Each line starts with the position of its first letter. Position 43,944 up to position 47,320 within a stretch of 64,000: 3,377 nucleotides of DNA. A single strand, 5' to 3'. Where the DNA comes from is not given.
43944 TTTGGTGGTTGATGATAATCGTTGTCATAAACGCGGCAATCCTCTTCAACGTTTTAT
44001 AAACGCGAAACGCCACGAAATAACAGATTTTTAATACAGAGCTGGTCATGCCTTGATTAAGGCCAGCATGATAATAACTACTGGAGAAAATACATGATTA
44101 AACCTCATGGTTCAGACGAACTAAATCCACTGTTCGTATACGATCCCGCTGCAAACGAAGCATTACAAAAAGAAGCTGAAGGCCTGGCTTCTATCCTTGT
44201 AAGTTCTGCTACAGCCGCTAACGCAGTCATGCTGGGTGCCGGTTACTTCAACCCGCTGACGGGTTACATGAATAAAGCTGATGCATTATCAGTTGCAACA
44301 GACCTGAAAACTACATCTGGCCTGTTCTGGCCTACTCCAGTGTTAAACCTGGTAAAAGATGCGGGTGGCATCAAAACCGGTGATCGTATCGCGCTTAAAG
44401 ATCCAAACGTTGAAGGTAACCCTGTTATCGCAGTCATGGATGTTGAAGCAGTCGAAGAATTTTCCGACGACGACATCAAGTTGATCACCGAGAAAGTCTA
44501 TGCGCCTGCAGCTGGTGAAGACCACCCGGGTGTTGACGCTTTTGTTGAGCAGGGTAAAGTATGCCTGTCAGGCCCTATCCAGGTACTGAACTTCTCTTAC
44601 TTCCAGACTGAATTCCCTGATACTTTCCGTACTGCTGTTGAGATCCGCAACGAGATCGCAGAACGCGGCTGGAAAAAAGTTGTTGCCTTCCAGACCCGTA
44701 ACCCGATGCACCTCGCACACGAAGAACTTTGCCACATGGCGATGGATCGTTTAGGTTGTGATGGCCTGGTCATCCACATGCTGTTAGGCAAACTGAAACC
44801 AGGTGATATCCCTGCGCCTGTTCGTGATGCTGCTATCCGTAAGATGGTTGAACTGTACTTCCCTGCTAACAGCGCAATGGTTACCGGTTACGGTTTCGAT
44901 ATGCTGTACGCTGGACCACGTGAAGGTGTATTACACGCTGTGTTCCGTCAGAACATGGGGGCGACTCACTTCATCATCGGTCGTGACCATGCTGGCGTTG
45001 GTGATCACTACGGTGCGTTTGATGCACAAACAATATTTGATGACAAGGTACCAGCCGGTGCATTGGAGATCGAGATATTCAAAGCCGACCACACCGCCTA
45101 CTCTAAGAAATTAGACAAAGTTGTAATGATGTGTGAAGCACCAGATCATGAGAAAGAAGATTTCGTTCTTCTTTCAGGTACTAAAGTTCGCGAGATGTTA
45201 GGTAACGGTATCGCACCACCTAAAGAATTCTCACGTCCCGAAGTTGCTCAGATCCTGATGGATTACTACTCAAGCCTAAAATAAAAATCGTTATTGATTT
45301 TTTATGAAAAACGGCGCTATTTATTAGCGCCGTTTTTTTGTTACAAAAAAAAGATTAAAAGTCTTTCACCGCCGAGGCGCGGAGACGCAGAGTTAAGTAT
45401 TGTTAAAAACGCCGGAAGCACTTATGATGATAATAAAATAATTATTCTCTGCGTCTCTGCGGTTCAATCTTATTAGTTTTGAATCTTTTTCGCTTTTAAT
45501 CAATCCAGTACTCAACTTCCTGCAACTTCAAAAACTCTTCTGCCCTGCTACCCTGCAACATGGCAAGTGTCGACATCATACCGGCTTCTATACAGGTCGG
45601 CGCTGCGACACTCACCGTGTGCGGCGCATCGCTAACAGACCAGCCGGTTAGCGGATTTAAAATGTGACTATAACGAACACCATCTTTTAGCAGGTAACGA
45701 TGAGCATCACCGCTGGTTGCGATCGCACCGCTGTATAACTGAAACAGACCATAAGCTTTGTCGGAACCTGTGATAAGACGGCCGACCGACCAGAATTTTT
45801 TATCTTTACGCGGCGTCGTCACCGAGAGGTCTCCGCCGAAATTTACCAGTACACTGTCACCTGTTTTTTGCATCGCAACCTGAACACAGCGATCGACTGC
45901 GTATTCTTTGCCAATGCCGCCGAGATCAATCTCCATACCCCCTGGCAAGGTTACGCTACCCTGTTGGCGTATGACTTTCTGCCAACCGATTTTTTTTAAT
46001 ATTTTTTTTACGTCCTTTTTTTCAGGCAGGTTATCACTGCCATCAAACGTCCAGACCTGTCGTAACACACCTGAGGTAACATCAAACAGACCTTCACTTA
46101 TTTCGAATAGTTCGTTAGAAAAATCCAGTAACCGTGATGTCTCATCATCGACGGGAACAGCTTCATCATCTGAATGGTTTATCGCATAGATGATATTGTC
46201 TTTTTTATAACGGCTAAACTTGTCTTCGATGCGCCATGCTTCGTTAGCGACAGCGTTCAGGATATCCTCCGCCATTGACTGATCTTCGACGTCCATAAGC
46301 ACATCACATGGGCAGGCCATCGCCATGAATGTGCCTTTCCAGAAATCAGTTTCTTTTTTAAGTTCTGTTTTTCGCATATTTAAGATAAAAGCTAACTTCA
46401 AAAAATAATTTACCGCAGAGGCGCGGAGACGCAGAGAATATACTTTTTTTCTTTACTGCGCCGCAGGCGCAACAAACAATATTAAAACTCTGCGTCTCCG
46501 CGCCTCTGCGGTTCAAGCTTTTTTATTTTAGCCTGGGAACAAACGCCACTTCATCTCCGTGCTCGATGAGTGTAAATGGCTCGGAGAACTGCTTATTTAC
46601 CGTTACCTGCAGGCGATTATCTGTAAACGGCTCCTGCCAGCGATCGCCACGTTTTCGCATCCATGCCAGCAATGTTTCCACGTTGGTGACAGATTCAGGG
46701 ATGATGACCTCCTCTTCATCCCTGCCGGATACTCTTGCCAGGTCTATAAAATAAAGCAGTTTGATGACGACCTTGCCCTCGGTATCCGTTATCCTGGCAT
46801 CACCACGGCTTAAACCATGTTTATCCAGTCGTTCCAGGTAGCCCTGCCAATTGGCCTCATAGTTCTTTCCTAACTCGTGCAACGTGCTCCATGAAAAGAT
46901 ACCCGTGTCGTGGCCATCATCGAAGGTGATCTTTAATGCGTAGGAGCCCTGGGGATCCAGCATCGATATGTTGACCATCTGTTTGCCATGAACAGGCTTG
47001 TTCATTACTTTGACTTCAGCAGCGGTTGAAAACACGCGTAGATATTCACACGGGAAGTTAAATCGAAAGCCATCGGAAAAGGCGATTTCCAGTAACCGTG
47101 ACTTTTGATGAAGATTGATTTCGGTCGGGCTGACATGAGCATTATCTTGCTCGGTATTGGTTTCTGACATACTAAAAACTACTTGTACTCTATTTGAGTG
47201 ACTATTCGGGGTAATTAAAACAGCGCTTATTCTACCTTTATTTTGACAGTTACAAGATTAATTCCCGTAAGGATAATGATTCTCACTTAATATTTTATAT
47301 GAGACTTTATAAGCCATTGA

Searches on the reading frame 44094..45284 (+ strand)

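Call 68: search_protein_families(library=pfam, proteins=[window:44094-45284:+], max_evalue=0.01)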
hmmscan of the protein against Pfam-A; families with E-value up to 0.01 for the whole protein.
window:44094-45284:+ (396 aa): 2 families
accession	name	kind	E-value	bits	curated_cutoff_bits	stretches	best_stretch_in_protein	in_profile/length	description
PF01747.23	ATP-sulfurylase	-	2.4e-74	249.7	24.3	1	179-390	5-211/212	ATP-sulfurylase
PF14306.12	PUA_2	-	4.2e-31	108.2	27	1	2-166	1-158/159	PUA-like domain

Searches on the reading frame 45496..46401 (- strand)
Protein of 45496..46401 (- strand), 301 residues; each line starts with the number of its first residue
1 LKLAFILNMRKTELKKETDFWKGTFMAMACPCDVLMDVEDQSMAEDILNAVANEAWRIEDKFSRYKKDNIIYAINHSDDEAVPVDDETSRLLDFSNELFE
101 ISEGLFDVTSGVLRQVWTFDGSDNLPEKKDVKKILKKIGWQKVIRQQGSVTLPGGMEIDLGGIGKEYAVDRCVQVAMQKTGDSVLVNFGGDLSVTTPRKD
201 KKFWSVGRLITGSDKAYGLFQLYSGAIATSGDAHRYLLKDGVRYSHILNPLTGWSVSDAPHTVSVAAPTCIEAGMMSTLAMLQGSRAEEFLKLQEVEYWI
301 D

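Call 68: search_protein_families(library=pfam, proteins=[window:45496-46401:-], max_evalue=0.01)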
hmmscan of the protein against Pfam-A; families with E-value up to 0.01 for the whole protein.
window:45496-46401:- (301 aa): 2 families
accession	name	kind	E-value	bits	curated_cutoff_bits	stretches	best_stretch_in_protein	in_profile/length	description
PF02424.20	ApbE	-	3.9e-58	197.5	25.6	1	41-297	12-263/266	ApbE family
PF07927.17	HicA_toxin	-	0.0051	17.3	27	0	129-149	2-21/58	HicA toxin of bacterial toxin-antitoxin,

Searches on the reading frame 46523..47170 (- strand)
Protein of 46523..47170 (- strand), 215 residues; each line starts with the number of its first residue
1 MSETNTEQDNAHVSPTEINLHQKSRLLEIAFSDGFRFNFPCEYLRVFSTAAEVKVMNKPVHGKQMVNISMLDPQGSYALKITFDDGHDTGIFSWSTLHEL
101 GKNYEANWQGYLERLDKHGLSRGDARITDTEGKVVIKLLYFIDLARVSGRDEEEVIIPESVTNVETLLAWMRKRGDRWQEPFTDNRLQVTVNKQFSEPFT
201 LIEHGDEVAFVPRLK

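Call 68: search_protein_families(library=pfam, proteins=[window:46523-47170:-], max_evalue=0.01)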
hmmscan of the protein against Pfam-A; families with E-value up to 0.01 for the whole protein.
window:46523-47170:- (215 aa): 2 families
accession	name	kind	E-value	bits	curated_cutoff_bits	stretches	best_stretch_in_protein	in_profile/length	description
PF06155.17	GBBH-like_N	-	3.1e-23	82.7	22.8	1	18-98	1-85/85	Gamma-butyrobetaine hydroxylase-like, N-terminal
PF02597.26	ThiS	-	2.1e-07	31.8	22.5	1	139-212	2-71/76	ThiS family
